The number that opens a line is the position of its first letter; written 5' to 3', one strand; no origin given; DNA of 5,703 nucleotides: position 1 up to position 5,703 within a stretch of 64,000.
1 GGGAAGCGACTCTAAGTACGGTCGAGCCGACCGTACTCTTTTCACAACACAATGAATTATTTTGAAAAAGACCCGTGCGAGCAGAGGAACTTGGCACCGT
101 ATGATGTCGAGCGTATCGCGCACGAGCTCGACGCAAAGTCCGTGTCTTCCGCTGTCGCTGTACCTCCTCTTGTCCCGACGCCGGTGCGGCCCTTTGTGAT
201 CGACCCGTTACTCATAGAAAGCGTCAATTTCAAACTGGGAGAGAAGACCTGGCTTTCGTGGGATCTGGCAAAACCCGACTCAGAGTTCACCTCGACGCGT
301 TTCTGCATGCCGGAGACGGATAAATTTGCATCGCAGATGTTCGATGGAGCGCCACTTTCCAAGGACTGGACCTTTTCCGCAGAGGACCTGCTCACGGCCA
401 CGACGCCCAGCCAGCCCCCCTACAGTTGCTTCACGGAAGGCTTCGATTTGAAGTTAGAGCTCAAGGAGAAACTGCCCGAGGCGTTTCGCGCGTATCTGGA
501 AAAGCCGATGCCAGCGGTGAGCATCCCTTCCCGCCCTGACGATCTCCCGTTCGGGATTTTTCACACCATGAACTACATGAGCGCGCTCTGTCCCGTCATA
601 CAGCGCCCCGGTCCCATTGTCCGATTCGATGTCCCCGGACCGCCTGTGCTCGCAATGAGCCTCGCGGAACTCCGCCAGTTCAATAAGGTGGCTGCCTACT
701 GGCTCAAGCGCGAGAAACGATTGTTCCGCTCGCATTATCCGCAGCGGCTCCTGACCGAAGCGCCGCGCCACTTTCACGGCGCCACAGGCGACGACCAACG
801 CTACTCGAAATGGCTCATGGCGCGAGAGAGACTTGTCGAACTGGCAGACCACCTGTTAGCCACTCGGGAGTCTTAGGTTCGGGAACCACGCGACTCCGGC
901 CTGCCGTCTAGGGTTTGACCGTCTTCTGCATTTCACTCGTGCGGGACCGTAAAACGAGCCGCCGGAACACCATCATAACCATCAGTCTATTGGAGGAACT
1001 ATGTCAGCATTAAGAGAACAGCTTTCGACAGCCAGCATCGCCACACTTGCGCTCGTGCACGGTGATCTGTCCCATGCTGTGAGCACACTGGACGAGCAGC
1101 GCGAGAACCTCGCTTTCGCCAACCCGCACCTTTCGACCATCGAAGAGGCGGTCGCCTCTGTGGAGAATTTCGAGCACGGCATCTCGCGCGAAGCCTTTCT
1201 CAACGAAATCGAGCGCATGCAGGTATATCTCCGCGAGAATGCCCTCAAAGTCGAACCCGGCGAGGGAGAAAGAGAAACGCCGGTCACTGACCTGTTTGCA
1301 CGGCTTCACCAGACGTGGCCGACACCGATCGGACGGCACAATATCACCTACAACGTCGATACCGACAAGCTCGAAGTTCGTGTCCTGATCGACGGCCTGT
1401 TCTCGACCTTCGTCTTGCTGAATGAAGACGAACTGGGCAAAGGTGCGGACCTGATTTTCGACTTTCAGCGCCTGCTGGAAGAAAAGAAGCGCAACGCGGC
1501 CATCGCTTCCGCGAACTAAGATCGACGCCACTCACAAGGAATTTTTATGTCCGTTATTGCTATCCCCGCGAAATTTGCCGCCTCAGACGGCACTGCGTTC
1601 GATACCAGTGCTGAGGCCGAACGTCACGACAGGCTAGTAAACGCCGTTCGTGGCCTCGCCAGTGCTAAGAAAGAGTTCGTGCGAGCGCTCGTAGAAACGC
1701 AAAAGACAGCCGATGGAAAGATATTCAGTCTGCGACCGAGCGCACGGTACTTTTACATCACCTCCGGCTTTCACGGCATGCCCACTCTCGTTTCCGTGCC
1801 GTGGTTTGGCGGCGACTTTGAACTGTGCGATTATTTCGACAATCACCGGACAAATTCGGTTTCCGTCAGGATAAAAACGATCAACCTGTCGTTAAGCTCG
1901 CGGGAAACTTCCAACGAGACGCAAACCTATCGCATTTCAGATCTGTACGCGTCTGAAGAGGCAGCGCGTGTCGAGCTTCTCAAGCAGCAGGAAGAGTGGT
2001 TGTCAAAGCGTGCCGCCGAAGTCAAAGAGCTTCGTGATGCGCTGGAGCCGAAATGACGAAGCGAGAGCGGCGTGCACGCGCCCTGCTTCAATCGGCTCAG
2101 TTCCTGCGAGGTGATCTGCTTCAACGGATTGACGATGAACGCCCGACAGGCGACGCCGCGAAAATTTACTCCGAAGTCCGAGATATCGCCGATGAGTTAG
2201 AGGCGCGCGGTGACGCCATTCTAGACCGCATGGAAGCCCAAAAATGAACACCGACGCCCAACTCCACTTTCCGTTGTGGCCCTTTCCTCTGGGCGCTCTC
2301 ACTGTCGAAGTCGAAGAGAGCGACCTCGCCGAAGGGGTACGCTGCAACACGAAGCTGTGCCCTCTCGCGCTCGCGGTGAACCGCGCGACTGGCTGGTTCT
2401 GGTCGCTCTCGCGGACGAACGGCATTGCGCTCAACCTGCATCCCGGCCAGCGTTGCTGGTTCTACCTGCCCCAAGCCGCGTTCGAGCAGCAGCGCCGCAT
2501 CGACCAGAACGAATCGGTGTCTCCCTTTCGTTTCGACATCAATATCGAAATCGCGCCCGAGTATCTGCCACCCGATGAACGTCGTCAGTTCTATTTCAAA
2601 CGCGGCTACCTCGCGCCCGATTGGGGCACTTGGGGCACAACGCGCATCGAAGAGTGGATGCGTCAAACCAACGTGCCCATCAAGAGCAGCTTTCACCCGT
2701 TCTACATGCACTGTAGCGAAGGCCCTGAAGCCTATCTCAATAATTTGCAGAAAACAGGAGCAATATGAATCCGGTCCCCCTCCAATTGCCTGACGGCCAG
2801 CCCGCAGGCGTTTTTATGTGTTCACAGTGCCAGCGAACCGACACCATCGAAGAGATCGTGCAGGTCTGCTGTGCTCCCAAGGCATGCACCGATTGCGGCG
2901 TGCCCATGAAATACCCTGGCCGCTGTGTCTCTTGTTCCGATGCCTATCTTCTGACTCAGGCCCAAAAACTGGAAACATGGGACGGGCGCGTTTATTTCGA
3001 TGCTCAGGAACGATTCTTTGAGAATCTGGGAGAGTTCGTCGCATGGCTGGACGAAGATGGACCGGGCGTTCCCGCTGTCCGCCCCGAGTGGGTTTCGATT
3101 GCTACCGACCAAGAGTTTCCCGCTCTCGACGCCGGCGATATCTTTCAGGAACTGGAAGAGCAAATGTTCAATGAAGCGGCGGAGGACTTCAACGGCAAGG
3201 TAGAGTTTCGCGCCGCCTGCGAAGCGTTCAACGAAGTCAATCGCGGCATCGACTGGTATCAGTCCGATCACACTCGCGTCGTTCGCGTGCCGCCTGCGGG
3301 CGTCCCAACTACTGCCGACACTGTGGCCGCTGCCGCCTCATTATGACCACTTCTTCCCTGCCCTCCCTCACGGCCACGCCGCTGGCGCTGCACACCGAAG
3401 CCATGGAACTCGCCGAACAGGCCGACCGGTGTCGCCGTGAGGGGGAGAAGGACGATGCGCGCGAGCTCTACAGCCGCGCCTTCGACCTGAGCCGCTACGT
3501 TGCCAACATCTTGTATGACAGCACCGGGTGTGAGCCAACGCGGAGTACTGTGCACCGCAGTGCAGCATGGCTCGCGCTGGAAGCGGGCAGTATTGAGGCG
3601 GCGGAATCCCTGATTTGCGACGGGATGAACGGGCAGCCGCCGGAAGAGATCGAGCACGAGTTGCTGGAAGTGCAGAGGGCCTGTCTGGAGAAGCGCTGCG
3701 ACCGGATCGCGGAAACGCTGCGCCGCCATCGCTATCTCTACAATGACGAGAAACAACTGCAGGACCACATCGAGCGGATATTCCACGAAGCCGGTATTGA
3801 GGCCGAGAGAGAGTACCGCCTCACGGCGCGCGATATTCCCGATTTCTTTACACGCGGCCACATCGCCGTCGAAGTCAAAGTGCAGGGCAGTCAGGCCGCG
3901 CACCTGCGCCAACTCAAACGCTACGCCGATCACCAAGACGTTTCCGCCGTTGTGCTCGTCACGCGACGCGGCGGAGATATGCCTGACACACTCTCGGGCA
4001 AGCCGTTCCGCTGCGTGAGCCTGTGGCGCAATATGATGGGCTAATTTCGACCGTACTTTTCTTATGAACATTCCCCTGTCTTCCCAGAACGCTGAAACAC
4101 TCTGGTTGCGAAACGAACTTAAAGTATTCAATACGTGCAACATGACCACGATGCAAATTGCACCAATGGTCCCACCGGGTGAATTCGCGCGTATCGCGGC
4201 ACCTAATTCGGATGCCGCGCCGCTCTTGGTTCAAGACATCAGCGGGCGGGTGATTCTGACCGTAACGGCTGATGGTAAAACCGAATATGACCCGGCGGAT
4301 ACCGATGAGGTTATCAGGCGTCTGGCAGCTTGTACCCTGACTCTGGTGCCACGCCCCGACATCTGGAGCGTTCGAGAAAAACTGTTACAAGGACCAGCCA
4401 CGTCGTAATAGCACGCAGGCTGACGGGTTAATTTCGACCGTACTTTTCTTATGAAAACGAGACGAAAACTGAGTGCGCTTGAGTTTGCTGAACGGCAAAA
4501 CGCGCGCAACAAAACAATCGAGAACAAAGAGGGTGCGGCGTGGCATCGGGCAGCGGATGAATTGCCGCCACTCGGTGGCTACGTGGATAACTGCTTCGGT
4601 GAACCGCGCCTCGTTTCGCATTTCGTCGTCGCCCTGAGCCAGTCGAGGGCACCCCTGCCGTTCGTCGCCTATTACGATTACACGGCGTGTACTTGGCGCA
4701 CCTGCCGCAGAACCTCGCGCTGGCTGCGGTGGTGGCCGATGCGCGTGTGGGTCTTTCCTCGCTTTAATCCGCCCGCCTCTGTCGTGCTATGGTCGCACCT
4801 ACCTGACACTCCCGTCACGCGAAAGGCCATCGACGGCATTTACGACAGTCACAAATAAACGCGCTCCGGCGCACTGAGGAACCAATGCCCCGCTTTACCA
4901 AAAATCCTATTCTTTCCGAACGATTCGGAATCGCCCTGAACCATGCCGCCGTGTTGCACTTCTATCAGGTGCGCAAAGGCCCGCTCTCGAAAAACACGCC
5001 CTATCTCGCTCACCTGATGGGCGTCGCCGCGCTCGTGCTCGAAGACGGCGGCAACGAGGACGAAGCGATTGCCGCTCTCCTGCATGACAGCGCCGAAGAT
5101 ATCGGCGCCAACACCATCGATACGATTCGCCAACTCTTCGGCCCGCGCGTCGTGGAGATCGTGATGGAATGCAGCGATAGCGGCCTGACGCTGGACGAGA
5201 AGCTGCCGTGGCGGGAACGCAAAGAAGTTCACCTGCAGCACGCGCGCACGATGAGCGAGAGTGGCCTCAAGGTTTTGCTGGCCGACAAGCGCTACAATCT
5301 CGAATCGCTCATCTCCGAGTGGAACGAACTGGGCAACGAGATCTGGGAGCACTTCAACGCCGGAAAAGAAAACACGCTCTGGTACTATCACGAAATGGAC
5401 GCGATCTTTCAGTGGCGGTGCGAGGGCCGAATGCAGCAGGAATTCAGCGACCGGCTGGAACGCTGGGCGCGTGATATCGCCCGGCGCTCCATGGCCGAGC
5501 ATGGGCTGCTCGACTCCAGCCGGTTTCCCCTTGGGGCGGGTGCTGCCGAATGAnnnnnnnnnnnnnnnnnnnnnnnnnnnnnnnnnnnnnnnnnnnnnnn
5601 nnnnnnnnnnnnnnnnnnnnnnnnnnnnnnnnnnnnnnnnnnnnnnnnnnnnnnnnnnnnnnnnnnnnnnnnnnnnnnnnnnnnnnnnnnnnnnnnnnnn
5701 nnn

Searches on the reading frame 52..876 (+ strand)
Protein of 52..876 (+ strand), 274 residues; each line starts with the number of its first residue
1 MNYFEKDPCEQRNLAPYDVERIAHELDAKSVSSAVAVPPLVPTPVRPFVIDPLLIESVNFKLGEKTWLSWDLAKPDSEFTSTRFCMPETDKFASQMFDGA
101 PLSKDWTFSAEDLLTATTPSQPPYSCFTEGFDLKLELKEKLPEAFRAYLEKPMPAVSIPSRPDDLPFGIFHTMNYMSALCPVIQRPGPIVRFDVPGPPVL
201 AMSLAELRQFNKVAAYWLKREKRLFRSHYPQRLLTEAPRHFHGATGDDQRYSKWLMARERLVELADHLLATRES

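Call 10: search_protein_families(library=phrogs, proteins=[window:52-876:+], max_evalue=0.001)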
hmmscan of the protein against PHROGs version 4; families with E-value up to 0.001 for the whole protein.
window:52-876:+ (274 aa): 0 families

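Call 12: search_protein_families(library=pfam, proteins=[window:52-876:+], max_evalue=0.01)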
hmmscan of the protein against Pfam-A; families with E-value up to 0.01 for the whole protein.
window:52-876:+ (274 aa): 0 families

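Call 29: find_encoding_contigs(protein=window:52-876:+, flank=10000, max_places=6)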
Protein window:52-876:+ (274 aa): 3 contigs read that carry it; 2 places shown.
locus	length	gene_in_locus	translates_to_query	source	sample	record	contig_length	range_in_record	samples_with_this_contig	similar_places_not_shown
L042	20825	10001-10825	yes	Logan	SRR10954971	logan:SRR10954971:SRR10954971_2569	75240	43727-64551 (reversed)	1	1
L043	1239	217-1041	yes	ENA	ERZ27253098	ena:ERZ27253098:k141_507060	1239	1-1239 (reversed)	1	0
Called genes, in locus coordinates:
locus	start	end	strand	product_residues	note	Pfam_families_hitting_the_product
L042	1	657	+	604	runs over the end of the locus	PF03237:Terminase_6N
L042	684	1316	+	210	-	-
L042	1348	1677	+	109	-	-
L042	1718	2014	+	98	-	-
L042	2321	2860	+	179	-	-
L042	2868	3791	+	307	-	-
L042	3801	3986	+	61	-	-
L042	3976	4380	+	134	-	-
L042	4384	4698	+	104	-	-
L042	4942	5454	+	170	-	-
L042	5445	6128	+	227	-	-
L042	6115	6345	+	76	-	-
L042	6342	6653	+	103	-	-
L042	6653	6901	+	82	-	-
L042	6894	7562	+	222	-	-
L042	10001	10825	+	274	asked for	-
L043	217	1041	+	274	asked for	-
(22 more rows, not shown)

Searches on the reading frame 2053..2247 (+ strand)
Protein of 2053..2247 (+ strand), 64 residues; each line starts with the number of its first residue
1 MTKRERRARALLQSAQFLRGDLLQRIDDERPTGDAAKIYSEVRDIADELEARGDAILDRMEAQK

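Call 77: search_protein_families(library=pfam, alignment_id=A2, max_evalue=0.001)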
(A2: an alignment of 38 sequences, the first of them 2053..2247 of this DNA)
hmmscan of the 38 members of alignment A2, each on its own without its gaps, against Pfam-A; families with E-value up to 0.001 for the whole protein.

A. member 1, window:2053-2247:+ (64 aa): 0 families

B. families by the number of members that match (of 38 scanned): 10 families
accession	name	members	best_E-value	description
PF08740.16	BCS1_N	1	1.1e-29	BCS1 N terminal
PF21818.3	DUF6884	1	1.1e-28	Family of unknown function (DUF6884)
PF21189.3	PHA02142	1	1.1e-26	PHA02142 OB-fold domain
PF18143.6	HAD_SAK_2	1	7.7e-25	HAD domain in Swiss Army Knife RNA repair proteins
PF09414.15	RNA_ligase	1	1.7e-21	RNA ligase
PF00004.35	AAA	1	6.3e-20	ATPase family associated with various cellular activities (AAA)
PF25426.1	AAA_lid_BCS1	1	3.3e-12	Mitochondrial chaperone BCS1-like, ATPase lid domain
PF21448.3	DNMK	1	5.1e-11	Deoxynucleotide monophosphate kinase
PF00641.23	Zn_ribbon_RanBP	1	4e-05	Zn-finger in Ran binding protein and others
PF04275.20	P-mevalo_kinase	1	0.00069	Phosphomevalonate kinase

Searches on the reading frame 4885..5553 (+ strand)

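Call 12: search_protein_families(library=pfam, proteins=[window:4885-5553:+], max_evalue=0.01)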
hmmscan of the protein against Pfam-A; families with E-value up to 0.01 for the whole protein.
window:4885-5553:+ (222 aa): 1 family
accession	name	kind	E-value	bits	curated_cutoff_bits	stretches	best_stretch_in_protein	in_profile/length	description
PF13328.12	HD_4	-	1.5e-14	54.5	27.2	1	34-124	14-103/156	HD domain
